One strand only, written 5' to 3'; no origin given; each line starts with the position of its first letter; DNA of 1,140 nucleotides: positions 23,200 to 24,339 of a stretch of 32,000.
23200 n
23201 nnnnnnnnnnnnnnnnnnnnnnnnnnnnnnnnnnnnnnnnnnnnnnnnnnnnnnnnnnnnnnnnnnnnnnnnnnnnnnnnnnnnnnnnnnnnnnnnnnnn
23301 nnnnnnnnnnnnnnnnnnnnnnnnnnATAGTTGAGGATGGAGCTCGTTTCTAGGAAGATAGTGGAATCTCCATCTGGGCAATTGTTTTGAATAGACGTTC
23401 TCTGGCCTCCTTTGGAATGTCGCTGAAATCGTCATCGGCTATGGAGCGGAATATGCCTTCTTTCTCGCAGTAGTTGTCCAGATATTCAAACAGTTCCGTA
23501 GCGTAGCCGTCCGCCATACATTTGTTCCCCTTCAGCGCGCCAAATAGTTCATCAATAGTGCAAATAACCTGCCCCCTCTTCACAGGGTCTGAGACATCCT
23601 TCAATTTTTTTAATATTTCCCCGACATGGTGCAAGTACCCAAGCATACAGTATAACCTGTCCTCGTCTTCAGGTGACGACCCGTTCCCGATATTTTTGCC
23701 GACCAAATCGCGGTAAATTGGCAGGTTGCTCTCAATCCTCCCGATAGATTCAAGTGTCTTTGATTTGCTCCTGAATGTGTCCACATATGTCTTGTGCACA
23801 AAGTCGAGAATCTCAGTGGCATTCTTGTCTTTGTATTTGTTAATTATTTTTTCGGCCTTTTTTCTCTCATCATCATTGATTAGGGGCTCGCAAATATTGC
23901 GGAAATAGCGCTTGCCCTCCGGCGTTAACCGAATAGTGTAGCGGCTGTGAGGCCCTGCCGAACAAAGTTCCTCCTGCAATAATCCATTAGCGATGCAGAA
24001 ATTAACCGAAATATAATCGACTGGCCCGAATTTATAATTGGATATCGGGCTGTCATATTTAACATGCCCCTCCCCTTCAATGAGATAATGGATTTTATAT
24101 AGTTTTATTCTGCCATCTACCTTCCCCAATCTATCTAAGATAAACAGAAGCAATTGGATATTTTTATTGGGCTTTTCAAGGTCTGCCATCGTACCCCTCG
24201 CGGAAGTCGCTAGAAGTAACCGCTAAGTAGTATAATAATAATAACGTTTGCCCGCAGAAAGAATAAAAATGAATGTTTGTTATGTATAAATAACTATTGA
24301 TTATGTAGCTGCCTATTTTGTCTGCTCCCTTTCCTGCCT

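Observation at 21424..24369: AT-richer ~2.9 kb islet bounded by a direct repeat of the tRNA-Gly 3' end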

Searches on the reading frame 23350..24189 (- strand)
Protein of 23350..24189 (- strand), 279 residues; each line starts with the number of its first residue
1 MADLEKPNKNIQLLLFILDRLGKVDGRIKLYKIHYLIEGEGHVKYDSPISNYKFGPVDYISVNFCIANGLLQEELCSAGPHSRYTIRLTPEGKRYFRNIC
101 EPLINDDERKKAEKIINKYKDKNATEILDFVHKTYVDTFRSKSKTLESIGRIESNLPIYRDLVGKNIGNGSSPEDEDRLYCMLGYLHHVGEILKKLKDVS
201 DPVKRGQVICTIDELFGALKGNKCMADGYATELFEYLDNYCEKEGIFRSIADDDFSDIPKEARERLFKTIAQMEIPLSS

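Call 7: search_protein_families(library=pfam, proteins=[window:23350-24189:-], max_evalue=0.1)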
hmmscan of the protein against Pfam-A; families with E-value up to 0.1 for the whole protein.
window:23350-24189:- (279 aa): 2 families
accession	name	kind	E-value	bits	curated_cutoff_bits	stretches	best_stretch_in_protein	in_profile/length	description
PF13274.11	SocA_Panacea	-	1.6e-05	26.2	25.7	1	30-133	1-108/113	Antitoxin SocA-like, Panacea domain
PF18950.5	DUF5694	-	0.092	13.6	27.5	0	105-188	80-163/185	Family of unknown function (DUF5694)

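Call 8: search_protein_families(library=phrogs, proteins=[window:23350-24189:-], max_evalue=0.1)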
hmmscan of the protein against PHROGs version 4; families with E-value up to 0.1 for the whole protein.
window:23350-24189:- (279 aa): 3 families
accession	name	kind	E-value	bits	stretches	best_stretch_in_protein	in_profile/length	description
phrog_14939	-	unknown function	1e-06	29.2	1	12-145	9-142/313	-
phrog_1281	-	unknown function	0.025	15.2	0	11-57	11-66/195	-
phrog_12420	-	DNA, RNA and nucleotide metabolism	0.042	14.9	0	98-149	9-61/133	ATP-dependent DNA ligase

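Call 12: find_encoding_contigs(protein=window:23350-24189:-, flank=10000, max_places=10)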
Protein window:23350-24189:- (279 aa): no gene with exactly this product is on record in the collection.

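Call 24: search_protein_families(library=ncbifam, proteins=[window:23350-24189:-], max_evalue=0.1)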
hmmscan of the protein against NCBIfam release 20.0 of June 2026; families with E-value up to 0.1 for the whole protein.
window:23350-24189:- (279 aa): 1 family
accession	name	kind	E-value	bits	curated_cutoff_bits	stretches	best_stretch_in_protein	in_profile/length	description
NF053762.1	aCcr1_fam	equivalog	0.036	14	60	1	231-249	9-27/38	aCcr1 family cell cycle regulator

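Call 25: search_protein_families(library=padloc, proteins=[window:23350-24189:-], max_evalue=0.1)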
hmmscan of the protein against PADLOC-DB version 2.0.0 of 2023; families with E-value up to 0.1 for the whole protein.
window:23350-24189:- (279 aa): 1 family
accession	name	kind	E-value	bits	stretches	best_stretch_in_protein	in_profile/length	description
PDLC00178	HamB1|HamB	-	0.011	11.7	1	87-134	702-749/830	DEAD-box helicase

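Call 62: search_dna_similar(query=window:23350-24189:-, collection=phages, mode=protein, max_evalue=0.001, max_rows=10)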
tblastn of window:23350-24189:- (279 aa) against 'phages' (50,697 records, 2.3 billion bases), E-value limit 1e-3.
No match.

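Call 63: search_dna_similar(query=window:23350-24189:-, collection=plasmids, mode=protein, max_evalue=0.001, max_rows=10)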
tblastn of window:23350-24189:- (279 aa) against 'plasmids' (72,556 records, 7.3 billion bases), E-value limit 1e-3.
Records with a match: 2; places in all: 2; records where one place covers at least 80% of the query: 0.
Best place of each record, by identity: <60% 2.
By first word of the organism name: Halanaeroarchaeum 2.
By predicted mobility (MOB-suite, as given by PLSDB): non-mobilizable 2.
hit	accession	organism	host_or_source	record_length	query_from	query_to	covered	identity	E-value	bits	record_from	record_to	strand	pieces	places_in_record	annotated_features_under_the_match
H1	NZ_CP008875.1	Halanaeroarchaeum sulfurireducens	-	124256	9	137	46%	27.3%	2e-4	50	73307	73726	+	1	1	type II toxin-antitoxin system antitoxin SocA domain-containing ...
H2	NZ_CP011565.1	Halanaeroarchaeum sulfurireducens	-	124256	9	137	46%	27.3%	2e-4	50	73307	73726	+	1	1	type II toxin-antitoxin system antitoxin SocA domain-containing ...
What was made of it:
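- Tried and rejected: Phage and plasmid tblastn with the Panacea protein gave nothing in phages and only a weak Halanaeroarchaeum SocA hit in plasmids (calls 62, 63).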

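Call 78: search_solved_structures(query=window:23350-24189:-, max_evalue=1)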
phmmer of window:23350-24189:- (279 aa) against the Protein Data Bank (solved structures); distinct sequences matched with E-value up to 1: 1.
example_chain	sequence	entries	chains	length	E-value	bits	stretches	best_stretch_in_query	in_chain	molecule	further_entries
6elz_I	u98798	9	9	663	0.043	16.3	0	101-166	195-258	Nucleolar complex-associated protein 3 | NOC3 isoform 1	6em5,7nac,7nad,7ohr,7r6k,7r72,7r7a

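Call 86: find_related_loci(query=window:23350-24189:-, collection=viral_contigs, flank=8000)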
Query window:23350-24189:- (279 aa) in viral_contigs; peptide patterns used: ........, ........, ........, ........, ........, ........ (x = any residue, [..] = any of these).
19 stretches matched a pattern, but none encodes a relative of the query by tblastn (E <= 1e-3).

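Call 90: search_protein_families(library=pfam, alignment_id=A5, max_evalue=0.01)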
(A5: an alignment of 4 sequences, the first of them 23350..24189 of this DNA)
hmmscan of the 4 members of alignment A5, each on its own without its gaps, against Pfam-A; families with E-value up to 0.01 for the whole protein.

A. member 1, window:23350-24189:- (279 aa): 1 family
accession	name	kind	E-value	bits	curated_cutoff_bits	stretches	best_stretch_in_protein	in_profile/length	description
PF13274.11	SocA_Panacea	-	1.6e-05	26.2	25.7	1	30-133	1-108/113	Antitoxin SocA-like, Panacea domain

B. families by the number of members that match (of 4 scanned): 2 families
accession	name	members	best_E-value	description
PF13274.11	SocA_Panacea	2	1.6e-05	Antitoxin SocA-like, Panacea domain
PF14277.12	DUF4364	1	0.005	Domain of unknown function (DUF4364)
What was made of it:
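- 23350..24189 (-): 279-aa Panacea (SocA/DUF4065)-domain protein, the putative antitoxin. The Panacea domain covers residues 30-133. A helical C-terminal half of about 140 aa has no assignment. PF13274 scores 26.2 bits against a 25.7 cut-off (call 7), and 2 of 4 homologs also hit it (call 90). tblastn gives a weak match to a SocA-domain antitoxin on a Halanaeroarchaeum plasmid (call 63).
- On PanAT (Panacea-antitoxin) TA system: 2 of 4 homologs also match (call 90).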

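Call 96: predict_structure(protein=window:23350-24189:-)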
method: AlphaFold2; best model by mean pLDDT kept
length: 279 residues; sequences in the alignment: 1
mean_pLDDT: 50.5   pTM: 0.46
mean pLDDT of the five models: 50.5, 39.3, 38.6, 35.7, 35.7
residues with pLDDT >= 90: 0; 70-90: 22; 50-70: 121; < 50: 136
segments of 3 or more residues with pLDDT < 50: 1-13, 19-82, 87-100, 217-221, 247-279
pLDDT, mean of each block of 10 residues (from residue 1): 32 48 41 36 36 39 41 40 48 38 62 70 73 65 54 67 64 63 65 60 59 50 51 56 50 38 36 28
secondary structure, 60 per line:
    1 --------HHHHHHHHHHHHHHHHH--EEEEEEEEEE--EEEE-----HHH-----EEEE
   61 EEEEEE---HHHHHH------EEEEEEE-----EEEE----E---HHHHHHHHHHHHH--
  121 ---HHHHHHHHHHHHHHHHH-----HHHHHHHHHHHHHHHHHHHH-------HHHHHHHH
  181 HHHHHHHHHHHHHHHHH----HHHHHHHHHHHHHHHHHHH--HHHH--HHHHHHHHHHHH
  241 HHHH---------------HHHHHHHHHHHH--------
elements in order: H9-25 E28-37 E40-43 E57-66 H70-75 E82-88 E94-97 H106-118 H124-140 H146-165 H173-197 H202-220 H223-226 H229-244 H260-271
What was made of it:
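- On PanAT (Panacea-antitoxin) TA system: The single-sequence AF2 model was too poor to confirm the fold (call 96).
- Tried and rejected: The single-sequence model was unusable, with pLDDT 50.5 (call 96).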
